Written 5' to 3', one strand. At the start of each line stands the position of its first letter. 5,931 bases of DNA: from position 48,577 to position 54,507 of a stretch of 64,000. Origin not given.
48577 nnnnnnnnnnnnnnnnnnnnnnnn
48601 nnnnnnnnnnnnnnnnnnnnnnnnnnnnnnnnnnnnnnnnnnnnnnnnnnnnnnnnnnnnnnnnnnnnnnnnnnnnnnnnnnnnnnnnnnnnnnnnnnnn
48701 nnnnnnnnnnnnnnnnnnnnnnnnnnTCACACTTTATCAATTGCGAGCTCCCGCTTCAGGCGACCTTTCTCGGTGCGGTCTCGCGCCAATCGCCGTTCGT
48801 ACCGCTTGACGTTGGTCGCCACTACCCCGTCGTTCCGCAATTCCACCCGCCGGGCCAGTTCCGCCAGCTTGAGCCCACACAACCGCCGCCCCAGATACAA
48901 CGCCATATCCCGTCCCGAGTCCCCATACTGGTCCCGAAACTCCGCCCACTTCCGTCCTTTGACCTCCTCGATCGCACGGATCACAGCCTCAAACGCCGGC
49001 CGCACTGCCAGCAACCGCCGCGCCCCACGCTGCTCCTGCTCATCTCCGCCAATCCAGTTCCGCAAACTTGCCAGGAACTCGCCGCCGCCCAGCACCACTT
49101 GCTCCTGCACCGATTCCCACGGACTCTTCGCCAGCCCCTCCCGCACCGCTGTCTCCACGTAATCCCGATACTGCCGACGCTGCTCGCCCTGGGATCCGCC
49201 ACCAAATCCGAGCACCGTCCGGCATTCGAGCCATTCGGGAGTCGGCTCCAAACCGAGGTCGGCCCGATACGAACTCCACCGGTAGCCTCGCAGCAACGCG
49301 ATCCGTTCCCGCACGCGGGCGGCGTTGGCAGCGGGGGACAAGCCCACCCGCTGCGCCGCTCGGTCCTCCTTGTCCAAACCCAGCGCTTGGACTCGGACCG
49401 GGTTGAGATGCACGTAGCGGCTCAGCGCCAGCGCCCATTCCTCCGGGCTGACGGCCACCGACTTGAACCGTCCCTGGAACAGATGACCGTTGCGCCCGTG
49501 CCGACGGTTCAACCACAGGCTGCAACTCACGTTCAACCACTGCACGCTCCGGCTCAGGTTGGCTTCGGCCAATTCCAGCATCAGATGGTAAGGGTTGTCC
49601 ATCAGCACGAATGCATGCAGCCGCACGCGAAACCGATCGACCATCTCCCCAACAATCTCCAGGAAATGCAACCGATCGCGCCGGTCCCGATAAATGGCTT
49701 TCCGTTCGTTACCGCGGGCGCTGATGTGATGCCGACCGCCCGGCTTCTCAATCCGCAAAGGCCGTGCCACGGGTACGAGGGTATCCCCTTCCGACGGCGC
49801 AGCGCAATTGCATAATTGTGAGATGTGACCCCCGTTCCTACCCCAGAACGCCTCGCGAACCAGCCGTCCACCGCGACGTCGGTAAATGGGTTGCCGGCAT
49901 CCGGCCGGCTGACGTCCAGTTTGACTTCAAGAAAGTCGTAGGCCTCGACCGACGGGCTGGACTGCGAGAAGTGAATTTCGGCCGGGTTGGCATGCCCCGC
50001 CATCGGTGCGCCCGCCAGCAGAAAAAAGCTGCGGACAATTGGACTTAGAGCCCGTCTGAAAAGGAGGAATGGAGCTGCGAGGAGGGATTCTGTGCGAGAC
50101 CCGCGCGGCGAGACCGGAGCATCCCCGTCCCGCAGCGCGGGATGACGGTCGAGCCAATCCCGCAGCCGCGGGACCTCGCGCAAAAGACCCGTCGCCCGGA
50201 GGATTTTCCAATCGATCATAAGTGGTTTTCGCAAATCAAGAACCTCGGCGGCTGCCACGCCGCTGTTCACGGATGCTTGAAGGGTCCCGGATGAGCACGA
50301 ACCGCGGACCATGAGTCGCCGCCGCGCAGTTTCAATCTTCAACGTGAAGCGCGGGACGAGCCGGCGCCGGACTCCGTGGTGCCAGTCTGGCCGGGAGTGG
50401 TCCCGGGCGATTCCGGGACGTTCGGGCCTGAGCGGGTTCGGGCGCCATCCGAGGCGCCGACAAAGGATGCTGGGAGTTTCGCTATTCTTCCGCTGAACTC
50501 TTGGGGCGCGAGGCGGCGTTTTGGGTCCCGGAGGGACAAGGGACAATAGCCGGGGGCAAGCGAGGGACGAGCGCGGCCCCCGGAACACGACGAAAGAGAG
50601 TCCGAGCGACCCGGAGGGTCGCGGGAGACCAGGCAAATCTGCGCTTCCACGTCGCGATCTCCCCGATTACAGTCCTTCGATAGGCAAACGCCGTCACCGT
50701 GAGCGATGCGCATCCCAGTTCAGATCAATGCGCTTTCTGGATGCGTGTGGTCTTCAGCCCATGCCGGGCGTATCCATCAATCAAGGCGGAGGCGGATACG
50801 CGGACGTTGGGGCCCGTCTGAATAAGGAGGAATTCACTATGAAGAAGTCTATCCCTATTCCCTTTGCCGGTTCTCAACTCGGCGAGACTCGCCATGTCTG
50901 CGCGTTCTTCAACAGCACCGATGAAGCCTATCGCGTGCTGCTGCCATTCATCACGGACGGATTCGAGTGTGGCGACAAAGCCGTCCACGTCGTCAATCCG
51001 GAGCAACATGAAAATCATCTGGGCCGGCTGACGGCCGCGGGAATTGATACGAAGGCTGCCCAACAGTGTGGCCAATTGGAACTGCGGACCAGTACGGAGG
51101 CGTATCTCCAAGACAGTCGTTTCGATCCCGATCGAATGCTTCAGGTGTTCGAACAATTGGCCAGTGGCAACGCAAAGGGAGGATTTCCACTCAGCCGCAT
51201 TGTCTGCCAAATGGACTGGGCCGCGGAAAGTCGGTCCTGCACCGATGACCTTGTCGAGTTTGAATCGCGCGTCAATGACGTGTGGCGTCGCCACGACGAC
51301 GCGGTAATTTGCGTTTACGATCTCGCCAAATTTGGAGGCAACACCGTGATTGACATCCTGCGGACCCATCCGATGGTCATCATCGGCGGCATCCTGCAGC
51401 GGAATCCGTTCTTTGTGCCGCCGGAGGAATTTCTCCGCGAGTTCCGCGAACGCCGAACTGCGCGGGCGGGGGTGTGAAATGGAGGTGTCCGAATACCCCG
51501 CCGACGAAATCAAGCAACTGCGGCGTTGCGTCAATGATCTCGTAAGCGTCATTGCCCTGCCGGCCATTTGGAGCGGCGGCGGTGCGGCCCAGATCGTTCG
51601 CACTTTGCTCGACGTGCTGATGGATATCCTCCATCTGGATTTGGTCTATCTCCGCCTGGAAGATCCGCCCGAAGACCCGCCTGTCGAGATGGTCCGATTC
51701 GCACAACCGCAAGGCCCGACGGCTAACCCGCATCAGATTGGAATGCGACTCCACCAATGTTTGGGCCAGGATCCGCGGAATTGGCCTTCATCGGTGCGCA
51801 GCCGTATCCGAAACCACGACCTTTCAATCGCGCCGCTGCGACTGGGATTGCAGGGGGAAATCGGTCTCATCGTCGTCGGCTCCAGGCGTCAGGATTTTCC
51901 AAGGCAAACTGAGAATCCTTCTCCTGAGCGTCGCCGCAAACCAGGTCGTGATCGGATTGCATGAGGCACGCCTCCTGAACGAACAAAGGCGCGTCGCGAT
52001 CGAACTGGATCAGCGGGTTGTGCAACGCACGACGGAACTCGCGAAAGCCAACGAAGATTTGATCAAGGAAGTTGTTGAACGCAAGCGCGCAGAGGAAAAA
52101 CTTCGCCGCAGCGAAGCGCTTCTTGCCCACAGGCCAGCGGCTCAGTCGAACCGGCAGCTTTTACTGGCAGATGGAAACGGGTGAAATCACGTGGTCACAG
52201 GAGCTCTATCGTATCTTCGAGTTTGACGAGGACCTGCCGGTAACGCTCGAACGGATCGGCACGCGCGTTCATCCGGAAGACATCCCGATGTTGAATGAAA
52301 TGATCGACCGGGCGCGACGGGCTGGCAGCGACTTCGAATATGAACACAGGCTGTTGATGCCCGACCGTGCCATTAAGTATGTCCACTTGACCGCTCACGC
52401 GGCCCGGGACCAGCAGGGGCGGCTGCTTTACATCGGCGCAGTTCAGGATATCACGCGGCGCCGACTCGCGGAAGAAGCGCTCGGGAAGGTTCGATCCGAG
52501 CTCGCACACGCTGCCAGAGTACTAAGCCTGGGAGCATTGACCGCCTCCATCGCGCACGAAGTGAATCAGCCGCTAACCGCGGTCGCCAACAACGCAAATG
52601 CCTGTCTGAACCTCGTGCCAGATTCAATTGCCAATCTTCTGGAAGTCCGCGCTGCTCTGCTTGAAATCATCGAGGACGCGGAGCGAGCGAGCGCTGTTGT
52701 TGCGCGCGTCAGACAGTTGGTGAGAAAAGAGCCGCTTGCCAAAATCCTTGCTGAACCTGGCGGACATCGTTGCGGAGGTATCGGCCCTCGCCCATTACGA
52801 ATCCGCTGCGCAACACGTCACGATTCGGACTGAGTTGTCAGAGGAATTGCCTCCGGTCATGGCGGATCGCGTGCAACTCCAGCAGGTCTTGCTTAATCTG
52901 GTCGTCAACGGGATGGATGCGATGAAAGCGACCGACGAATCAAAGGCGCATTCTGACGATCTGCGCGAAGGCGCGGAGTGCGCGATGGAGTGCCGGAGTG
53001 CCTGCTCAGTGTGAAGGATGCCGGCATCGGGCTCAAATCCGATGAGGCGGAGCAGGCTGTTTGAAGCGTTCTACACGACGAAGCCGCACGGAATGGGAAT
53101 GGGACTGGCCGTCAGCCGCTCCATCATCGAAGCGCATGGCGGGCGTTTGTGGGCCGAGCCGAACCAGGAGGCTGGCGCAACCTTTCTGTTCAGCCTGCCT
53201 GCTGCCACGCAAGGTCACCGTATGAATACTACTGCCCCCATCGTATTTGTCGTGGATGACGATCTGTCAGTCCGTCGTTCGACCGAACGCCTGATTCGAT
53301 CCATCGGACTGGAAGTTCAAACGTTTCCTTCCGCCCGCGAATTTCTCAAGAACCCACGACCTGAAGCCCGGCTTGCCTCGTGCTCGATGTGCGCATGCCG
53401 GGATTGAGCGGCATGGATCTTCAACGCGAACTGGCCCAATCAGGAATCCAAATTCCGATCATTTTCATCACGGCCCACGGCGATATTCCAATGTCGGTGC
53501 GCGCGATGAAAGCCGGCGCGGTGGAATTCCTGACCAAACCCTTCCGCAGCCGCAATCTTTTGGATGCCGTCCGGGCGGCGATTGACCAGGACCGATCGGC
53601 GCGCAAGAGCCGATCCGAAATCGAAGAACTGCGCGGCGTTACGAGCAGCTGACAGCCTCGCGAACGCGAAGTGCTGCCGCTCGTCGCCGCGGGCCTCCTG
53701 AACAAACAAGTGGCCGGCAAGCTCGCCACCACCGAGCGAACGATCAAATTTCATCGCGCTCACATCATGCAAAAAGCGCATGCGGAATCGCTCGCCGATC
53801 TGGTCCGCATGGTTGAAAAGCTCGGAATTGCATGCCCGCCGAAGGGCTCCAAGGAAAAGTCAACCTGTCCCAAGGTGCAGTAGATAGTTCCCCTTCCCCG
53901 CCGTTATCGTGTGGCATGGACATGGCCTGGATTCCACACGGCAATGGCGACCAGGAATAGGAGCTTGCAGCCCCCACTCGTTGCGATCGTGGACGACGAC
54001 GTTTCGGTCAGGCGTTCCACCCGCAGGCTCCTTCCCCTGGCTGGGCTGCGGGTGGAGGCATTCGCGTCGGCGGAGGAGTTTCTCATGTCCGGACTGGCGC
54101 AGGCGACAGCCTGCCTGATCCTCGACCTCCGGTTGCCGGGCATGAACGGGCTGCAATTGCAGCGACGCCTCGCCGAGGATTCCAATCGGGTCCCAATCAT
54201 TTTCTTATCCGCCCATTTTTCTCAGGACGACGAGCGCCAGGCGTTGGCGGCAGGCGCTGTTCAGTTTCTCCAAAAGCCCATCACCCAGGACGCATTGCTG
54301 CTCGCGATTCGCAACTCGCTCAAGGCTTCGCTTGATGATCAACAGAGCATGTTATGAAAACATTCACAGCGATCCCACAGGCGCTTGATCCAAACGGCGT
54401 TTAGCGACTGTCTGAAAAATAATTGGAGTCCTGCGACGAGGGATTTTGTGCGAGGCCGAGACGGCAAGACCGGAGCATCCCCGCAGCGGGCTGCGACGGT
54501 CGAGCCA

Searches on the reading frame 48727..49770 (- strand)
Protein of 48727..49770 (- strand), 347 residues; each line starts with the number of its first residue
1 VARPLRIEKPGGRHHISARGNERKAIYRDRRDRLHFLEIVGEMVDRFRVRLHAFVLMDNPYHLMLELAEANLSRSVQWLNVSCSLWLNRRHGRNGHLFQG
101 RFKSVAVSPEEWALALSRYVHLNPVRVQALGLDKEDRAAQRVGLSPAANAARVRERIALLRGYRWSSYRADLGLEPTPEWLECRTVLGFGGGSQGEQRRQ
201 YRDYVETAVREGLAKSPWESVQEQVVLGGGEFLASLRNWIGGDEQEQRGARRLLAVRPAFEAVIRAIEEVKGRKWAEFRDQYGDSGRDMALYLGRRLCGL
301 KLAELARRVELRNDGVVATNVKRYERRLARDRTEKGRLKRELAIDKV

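Call 7: search_protein_families(library=pfam, proteins=[window:48727-49770:-], max_evalue=0.01)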
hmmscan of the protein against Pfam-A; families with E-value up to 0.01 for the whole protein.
window:48727-49770:- (347 aa): 1 family
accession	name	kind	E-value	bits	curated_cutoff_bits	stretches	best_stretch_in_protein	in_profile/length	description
PF01797.21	Y1_Tnp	-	6.7e-09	36.3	23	1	15-121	8-119/121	Transposase IS200 like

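Call 8: search_protein_families(library=ncbifam, proteins=[window:48727-49770:-], max_evalue=0.01)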
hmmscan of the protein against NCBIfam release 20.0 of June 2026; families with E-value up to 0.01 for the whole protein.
window:48727-49770:- (347 aa): 1 family
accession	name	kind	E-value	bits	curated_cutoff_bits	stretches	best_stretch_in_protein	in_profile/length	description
NF047646.1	REP_Tyr_transpos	equivalog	3.1e-13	49.8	80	1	6-127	4-134/146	REP-associated tyrosine transposase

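Call 33: search_solved_structures(query=window:48727-49770:-, max_evalue=0.1)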
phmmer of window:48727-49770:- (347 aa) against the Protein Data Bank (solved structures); distinct sequences matched with E-value up to 0.1: 2.
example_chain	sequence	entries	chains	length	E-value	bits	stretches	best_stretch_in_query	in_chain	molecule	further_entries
2hcb_A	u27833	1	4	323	0.074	15.2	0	235-335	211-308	Chromosomal replication initiator protein dnaA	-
1l8q_A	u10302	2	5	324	0.074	15.2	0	235-335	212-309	Chromosomal replication initiator protein dnaA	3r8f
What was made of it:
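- On TIRYT / Y1 HuH transposase elements: Weak DnaA match to residues 235-335, E 0.07 (call 33).
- Z carries a Y1_Tnp domain (calls 7, 8) and a weak DnaA_C-like tail (call 33).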

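Call 37: find_homologous_proteins(query=window:48727-49770:-, max_evalue=1e-20)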
Query window:48727-49770:- (347 aa): 4534 proteins with E <= 1e-20 among 8000 candidates; the best 120 are listed.
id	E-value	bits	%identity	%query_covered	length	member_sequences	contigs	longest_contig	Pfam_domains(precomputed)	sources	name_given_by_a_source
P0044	1.4e-175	601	79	99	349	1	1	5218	PF01797.22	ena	-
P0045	1.5e-173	595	78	99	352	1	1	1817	PF01797.22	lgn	-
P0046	1.0e-171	589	78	99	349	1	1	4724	PF01797.22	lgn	-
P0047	1.4e-169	581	78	99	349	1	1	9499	PF01797.22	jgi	jgi:REP element-mobilizing transposase RayT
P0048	2.6e-169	581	80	96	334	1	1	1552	PF01797.22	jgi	jgi:REP element-mobilizing transposase RayT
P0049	2.8e-167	574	76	99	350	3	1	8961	PF01797.22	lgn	-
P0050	1.0e-163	562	75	99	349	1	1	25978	PF01797.22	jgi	jgi:putative transposase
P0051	1.4e-163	562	76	99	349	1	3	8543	PF01797.22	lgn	-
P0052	1.7e-162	558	74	99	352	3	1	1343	PF01797.22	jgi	jgi:putative transposase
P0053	6.2e-162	556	73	99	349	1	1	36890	PF01797.22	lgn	-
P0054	4.4e-160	550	73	99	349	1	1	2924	PF01797.22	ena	-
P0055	6.0e-160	550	72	99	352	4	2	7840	PF01797.22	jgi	jgi:putative transposase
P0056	8.0e-160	549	73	98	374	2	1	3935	PF01797.22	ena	-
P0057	2.8e-157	541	73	99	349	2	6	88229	PF01797.22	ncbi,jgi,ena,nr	ncbi:MAG TPA: transposase [Verrucomicrobiota bacterium]|nr:transposase [Verrucomicrobiota bacterium]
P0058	2.8e-157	541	74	98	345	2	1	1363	PF01797.22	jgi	jgi:REP element-mobilizing transposase RayT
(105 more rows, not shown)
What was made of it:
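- More than 4,500 relatives exist, many named RayT or transposase in Verrucomicrobiota (call 37).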

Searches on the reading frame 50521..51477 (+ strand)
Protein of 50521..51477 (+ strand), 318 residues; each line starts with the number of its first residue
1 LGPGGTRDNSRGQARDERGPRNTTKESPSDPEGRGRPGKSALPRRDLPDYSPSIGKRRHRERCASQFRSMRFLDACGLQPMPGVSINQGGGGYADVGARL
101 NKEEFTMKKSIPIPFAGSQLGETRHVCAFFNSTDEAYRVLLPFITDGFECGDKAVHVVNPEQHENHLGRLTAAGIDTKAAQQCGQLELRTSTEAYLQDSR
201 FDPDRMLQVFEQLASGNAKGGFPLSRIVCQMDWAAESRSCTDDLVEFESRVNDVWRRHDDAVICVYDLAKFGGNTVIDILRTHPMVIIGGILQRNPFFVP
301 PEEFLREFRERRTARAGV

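Call 53: search_protein_families(library=pfam, proteins=[window:50521-51477:+], max_evalue=0.001)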
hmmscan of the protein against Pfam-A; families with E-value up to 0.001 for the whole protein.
window:50521-51477:+ (318 aa): 1 family
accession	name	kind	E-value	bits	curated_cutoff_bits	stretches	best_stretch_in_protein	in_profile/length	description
PF14417.12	MEDS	-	1.7e-42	145.4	29.8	1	124-284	1-161/161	MEDS: MEthanogen/methylotroph, DcmR Sensory domain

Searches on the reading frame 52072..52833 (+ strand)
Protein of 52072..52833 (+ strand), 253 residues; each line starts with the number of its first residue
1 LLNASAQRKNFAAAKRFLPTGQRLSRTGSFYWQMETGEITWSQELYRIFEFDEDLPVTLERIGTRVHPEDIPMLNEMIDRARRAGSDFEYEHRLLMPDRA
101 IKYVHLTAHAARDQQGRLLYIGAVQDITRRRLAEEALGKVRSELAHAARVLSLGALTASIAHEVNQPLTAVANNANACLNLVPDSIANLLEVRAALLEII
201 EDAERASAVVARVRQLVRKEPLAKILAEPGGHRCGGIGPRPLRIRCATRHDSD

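Call 39: search_protein_families(library=pfam, proteins=[window:52072-52833:+], max_evalue=0.001)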
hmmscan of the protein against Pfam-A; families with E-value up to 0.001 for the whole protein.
window:52072-52833:+ (253 aa): 2 families
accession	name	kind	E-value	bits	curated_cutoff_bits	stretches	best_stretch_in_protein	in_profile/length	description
PF08447.18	PAS_3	-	5e-11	43.2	25.6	1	39-121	2-85/89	PAS fold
PF00512.31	HisKA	-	1.2e-07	32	26.9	1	153-220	2-64/66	His Kinase A (phospho-acceptor) domain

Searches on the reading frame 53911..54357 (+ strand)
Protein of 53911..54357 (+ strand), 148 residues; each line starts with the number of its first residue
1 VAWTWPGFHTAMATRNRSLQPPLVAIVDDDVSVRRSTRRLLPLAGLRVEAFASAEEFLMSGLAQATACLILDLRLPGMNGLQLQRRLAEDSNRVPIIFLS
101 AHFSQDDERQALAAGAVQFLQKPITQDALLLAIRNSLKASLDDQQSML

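Call 53: search_protein_families(library=pfam, proteins=[window:53911-54357:+], max_evalue=0.001)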
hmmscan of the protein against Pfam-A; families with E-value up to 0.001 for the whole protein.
window:53911-54357:+ (148 aa): 1 family
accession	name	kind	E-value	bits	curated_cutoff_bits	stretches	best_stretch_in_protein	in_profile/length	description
PF00072.30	Response_reg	-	7.6e-26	90.9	30.2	1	24-133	1-110/111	Response regulator receiver domain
